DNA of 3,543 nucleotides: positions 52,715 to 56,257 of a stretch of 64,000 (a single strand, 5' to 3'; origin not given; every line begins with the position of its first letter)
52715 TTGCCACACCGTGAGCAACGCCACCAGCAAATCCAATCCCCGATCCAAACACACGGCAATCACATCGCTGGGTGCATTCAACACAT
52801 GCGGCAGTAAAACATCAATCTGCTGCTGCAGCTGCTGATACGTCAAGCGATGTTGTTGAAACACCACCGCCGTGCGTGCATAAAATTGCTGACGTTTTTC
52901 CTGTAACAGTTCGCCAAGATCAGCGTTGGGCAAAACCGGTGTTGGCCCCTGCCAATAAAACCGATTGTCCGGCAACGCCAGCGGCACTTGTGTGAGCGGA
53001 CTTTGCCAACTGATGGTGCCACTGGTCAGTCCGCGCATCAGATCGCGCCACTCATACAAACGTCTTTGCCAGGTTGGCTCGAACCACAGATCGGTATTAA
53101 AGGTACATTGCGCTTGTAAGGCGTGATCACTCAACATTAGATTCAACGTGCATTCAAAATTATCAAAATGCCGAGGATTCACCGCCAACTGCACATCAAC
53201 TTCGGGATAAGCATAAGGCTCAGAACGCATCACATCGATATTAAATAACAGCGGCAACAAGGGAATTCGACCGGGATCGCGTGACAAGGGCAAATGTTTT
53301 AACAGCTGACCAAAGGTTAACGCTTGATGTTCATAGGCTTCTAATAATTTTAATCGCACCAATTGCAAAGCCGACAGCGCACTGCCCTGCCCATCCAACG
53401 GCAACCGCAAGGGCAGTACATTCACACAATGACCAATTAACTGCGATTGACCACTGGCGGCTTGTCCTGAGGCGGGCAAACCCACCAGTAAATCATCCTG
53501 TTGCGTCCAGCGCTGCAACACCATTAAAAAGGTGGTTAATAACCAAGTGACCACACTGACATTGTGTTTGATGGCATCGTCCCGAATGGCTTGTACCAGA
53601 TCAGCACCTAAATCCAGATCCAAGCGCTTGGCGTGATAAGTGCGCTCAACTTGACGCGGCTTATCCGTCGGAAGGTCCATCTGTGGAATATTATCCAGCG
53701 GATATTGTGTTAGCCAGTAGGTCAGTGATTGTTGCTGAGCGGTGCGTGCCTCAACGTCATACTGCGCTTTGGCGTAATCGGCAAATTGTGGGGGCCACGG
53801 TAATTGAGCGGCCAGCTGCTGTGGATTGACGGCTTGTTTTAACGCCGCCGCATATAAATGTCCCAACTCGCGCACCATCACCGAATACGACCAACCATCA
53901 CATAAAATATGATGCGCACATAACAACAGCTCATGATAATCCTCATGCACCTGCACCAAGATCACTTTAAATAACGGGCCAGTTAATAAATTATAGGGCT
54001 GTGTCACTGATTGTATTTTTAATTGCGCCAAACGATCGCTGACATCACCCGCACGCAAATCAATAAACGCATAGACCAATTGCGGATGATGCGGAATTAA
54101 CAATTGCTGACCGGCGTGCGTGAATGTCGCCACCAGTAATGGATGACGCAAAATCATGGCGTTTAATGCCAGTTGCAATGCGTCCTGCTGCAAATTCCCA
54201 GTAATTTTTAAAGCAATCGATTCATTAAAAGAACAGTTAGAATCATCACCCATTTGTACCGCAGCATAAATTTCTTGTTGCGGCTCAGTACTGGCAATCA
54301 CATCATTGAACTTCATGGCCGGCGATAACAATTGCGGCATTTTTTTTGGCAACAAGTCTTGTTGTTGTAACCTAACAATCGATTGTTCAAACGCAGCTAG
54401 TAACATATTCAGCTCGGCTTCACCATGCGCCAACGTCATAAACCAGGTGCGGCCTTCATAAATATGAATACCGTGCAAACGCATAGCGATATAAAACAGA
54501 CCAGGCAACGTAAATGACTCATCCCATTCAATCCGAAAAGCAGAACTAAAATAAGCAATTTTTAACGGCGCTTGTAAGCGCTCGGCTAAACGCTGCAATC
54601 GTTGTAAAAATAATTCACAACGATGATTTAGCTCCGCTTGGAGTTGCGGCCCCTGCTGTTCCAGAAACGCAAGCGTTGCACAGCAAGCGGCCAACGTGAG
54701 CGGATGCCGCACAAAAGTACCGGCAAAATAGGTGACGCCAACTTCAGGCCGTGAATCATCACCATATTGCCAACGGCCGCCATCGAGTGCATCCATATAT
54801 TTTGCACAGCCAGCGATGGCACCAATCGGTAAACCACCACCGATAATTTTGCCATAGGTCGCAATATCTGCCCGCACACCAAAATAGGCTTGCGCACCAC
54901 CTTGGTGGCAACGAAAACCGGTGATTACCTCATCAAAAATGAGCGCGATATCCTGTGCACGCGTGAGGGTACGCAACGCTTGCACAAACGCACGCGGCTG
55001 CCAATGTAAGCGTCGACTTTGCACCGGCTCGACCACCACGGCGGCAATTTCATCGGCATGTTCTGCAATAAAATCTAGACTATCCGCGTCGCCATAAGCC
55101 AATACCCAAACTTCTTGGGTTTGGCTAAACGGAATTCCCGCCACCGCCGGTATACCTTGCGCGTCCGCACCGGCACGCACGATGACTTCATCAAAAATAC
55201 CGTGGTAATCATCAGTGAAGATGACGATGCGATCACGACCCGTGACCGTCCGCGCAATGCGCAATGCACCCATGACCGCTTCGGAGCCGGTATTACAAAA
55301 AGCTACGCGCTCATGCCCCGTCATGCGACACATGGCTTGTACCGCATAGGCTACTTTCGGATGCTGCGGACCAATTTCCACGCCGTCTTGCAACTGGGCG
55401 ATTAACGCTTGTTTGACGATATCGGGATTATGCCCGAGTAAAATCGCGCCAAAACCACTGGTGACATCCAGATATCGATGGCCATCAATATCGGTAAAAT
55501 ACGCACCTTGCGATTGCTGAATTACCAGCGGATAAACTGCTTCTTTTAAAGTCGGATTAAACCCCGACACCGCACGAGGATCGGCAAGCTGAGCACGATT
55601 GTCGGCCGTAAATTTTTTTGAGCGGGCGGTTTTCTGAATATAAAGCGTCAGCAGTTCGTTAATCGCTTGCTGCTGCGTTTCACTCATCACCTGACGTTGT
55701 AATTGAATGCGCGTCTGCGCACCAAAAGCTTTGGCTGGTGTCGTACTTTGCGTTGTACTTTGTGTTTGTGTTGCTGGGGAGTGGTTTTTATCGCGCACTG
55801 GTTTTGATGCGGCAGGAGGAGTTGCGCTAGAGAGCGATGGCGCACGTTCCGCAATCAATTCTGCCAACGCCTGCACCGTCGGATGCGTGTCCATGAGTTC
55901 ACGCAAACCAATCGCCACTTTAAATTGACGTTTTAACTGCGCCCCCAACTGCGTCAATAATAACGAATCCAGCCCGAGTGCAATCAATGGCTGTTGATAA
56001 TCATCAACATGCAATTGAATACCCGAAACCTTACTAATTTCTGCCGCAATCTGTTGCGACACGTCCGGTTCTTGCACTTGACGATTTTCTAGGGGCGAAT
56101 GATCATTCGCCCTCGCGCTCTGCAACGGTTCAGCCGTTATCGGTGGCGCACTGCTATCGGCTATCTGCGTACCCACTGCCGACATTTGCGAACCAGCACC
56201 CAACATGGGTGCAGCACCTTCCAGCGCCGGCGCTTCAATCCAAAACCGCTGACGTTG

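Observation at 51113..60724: Single-protein NRPS-PKS A-T-KS-AT-T-AMT-C-A(Gly)-T with no release domain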

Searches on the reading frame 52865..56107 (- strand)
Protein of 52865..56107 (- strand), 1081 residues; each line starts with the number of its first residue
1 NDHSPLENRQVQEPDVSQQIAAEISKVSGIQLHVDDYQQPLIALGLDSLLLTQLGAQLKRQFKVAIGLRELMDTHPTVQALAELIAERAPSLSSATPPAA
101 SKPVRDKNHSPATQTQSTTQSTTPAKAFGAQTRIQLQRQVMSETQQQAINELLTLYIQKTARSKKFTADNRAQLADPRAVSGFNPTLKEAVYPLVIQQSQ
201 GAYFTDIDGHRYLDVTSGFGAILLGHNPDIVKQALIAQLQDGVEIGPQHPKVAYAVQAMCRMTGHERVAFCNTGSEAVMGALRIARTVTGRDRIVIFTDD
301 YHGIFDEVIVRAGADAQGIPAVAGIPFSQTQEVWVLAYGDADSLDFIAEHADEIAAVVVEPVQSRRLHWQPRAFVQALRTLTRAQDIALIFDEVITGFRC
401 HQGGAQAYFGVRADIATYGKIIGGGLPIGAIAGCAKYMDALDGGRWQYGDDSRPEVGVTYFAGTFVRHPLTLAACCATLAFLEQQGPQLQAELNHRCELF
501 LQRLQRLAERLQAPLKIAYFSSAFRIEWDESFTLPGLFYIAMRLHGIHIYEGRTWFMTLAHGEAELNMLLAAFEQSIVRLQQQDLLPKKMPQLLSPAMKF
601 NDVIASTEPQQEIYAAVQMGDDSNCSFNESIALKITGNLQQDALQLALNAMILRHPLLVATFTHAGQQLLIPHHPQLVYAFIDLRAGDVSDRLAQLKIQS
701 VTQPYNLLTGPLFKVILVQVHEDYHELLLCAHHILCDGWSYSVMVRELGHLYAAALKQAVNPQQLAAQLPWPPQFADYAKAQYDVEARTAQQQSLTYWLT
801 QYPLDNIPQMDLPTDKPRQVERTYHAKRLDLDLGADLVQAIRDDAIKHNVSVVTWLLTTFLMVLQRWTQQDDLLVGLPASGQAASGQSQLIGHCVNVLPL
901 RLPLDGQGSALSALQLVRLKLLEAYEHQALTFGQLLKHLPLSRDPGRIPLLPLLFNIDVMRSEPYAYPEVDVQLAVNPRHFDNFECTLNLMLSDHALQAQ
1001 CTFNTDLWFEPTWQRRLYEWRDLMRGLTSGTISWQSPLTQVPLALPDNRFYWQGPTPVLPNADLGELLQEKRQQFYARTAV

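Call 38: search_protein_representatives(protein=window:52865-56107:-)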
Query: 1081 residues. Proteins with E-value up to 0.001 (for the whole library): 106235; up to 1e-10: 72095; up to 1e-30: 29225. The best 150 are listed.
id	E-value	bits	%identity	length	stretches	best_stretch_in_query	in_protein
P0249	1.2e-280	950.4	29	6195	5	9-978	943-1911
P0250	5.5e-277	938.3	32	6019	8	76-588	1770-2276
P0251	5.2e-274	928.4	38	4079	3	74-1045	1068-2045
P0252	1.0e-273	927.4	39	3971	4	21-596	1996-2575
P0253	7.2e-273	924.6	37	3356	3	59-1031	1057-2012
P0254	5.3e-270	915.2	34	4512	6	88-1028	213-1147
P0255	8.7e-270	914.4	29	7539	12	83-932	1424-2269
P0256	1.4e-269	913.7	30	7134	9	125-1012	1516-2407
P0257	5.1e-269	911.9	33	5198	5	19-1030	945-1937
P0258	9.7e-267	904.4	39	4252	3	11-1027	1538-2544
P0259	1.7e-266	903.6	32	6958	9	121-598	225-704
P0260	9.3e-263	891.2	35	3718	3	93-1046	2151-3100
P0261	4.5e-260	882.3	29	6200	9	79-590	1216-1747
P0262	9.5e-259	877.9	37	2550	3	119-1046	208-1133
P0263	2.3e-254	863.4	30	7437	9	94-942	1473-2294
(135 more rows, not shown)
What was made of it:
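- Tried and rejected: Long relatives therefore had to come from search_protein_representatives (call 38) and from the contexts of short hits.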

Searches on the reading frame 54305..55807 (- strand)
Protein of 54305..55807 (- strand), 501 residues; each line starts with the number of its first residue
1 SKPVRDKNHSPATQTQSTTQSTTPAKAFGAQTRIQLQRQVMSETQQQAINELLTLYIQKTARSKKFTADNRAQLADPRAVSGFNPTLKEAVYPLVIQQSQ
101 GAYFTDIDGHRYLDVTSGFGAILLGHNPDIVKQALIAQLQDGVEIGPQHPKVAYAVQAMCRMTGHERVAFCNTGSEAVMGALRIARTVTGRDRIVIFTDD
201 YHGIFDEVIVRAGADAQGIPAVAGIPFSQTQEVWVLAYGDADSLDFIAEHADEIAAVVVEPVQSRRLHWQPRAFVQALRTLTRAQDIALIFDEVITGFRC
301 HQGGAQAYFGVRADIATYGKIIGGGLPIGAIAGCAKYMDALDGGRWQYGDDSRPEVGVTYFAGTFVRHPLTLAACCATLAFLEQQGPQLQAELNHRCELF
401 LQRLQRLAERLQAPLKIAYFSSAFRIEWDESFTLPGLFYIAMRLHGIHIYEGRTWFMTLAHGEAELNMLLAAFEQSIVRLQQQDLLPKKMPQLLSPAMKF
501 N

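Call 9: find_homologous_proteins(query=window:54305-55807:-, max_evalue=1e-20)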
Query window:54305-55807:- (501 aa): 3674 proteins with E <= 1e-20 among 8000 candidates; the best 120 are listed.
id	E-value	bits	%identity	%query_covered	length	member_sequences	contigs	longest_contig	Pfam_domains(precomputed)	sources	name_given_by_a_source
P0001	1.2e-163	563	53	96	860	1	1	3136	PF00550.32,PF00202.28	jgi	jgi:glutamate-1-semialdehyde aminotransferase/acyl carrier protein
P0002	3.0e-162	559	55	92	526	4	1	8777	PF00202.28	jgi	jgi:glutamate-1-semialdehyde aminotransferase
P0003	7.6e-161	554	52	97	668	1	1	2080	PF00550.32,PF00202.28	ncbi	-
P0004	4.5e-159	548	53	90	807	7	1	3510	PF00550.32,PF00202.28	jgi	-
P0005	2.3e-158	546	52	94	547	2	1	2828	PF00202.28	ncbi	ncbi:MAG: aminotransferase class III-fold pyridoxal phosphate-dependent enzyme, partial [Variovorax 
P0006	3.9e-157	542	51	95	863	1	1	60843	PF00550.32,PF00202.28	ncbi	-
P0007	5.6e-157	541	51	96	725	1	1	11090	PF00550.32,PF00202.28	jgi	jgi:glutamate-1-semialdehyde aminotransferase/acyl carrier protein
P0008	5.6e-157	541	51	92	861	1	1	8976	PF00550.32,PF00202.28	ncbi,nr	ncbi:aminotransferase class III-fold pyridoxal phosphate-dependent enzyme, partial [Desulfobacterale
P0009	1.4e-156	540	54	93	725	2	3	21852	PF00550.32,PF00202.28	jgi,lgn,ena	-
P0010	1.4e-156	540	53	90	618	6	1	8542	PF00202.28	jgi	-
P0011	2.1e-156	539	53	91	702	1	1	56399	PF00550.32,PF00202.28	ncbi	-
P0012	1.4e-155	537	53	93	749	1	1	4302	PF00550.32,PF00202.28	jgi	jgi:glutamate-1-semialdehyde aminotransferase/acyl carrier protein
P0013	3.8e-155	535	52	94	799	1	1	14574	PF00550.32,PF00202.28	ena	-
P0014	6.3e-155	535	55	89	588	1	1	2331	PF00202.28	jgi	jgi:glutamate-1-semialdehyde aminotransferase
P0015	1.8e-154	533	50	97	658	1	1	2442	PF00202.28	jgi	jgi:glutamate-1-semialdehyde aminotransferase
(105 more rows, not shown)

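Call 63: search_solved_structures(query=window:54320-55747:-, max_evalue=1e-10, show_alignments=1)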
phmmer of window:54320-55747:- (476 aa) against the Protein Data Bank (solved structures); distinct sequences matched with E-value up to 1e-10: 123 (the best 60 are shown).
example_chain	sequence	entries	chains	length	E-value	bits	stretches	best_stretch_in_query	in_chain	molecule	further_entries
6kfm_A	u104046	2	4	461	8.1e-107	360.9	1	23-468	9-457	Mycosubtilin synthase subunit A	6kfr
6kfu_A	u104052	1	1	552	8.3e-107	360.9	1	18-468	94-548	Mycosubtilin synthase subunit A,Mycosubtilin synthase subunit A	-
2epj_A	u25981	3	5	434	8.5e-54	186.1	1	62-365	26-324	Glutamate-1-semialdehyde 2,1-aminomutase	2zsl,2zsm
5i92_A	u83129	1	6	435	1.2e-52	182.4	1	47-458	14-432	Glutamate-1-semialdehyde 2,1-aminomutase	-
6w80_A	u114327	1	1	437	2e-52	181.6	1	71-385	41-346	Glutamate-1-semialdehyde 2,1-aminomutase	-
3l44_A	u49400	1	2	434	7.6e-51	176.4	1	72-456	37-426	Glutamate-1-semialdehyde 2,1-aminomutase 1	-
5hdm_A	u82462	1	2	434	3e-50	174.4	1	71-367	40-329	Glutamate-1-semialdehyde 2,1-aminomutase 1, chloroplastic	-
3k28_A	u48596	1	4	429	4.4e-49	170.6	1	69-403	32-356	Glutamate-1-semialdehyde 2,1-aminomutase 2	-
3fq8_A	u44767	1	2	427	4.7e-49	170.5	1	70-367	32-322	Glutamate-1-semialdehyde 2,1-aminomutase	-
3fqa_A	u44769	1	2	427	8.4e-49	169.7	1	70-367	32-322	Glutamate-1-semialdehyde 2,1-aminomutase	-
2hoy_A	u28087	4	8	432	1.1e-48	169.3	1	70-367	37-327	Glutamate-1-semialdehyde 2,1-aminomutase (GSAM) apo-form | Glutamate-1-semialdehyde 2,1-aminomutase (GSAM) pmp-form | Glutamate-1-semialdehyde 2,1-aminomutase (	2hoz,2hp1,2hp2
3fq7_A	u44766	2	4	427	1.1e-48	169.2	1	70-367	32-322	Glutamate-1-semialdehyde 2,1-aminomutase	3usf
2gsa_A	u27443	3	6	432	1.9e-48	168.5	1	70-367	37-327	GLUTAMATE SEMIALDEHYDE AMINOTRANSFERASE | PROTEIN (GLUTAMATE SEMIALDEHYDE AMINOTRANSFERASE)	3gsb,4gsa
2e7u_A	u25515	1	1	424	3.3e-47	164.4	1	74-370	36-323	Glutamate-1-semialdehyde 2,1-aminomutase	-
4e77_A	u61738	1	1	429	4.8e-47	163.9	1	72-405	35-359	Glutamate-1-semialdehyde 2,1-aminomutase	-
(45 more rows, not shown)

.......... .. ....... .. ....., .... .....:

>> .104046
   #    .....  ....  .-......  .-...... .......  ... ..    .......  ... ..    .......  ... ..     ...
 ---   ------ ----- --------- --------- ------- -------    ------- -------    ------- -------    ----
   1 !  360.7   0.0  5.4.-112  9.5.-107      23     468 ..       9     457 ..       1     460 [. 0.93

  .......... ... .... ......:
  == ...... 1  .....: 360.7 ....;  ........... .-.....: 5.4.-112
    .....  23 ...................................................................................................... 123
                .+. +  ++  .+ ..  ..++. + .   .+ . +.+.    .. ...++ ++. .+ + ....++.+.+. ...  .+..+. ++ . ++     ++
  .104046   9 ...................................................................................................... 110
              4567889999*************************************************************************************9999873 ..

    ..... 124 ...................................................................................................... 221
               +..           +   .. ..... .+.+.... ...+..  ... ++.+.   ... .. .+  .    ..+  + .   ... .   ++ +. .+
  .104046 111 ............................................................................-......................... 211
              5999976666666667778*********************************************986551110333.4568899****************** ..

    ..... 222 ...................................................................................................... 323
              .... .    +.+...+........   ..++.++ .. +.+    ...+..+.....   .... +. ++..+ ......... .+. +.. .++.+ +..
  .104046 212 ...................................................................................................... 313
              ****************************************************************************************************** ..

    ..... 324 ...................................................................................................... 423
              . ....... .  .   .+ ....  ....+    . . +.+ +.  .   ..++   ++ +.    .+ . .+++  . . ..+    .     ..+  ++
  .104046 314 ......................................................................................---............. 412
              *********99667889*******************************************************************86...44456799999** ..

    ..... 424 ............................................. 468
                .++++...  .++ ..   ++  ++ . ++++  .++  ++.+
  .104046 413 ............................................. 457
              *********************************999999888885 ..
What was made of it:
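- Closest known: MycA / ItuA. Same: A KR-less PKS module whose ACP is followed by a class-III PLP aminotransferase domain and then C-A-T. The AMT domain is the closest solved relative (6KFM, E 8e-107, call 63).
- The AMT domain is closest to the MycA AMT domain, with the PLP lysine aligned (call 63).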
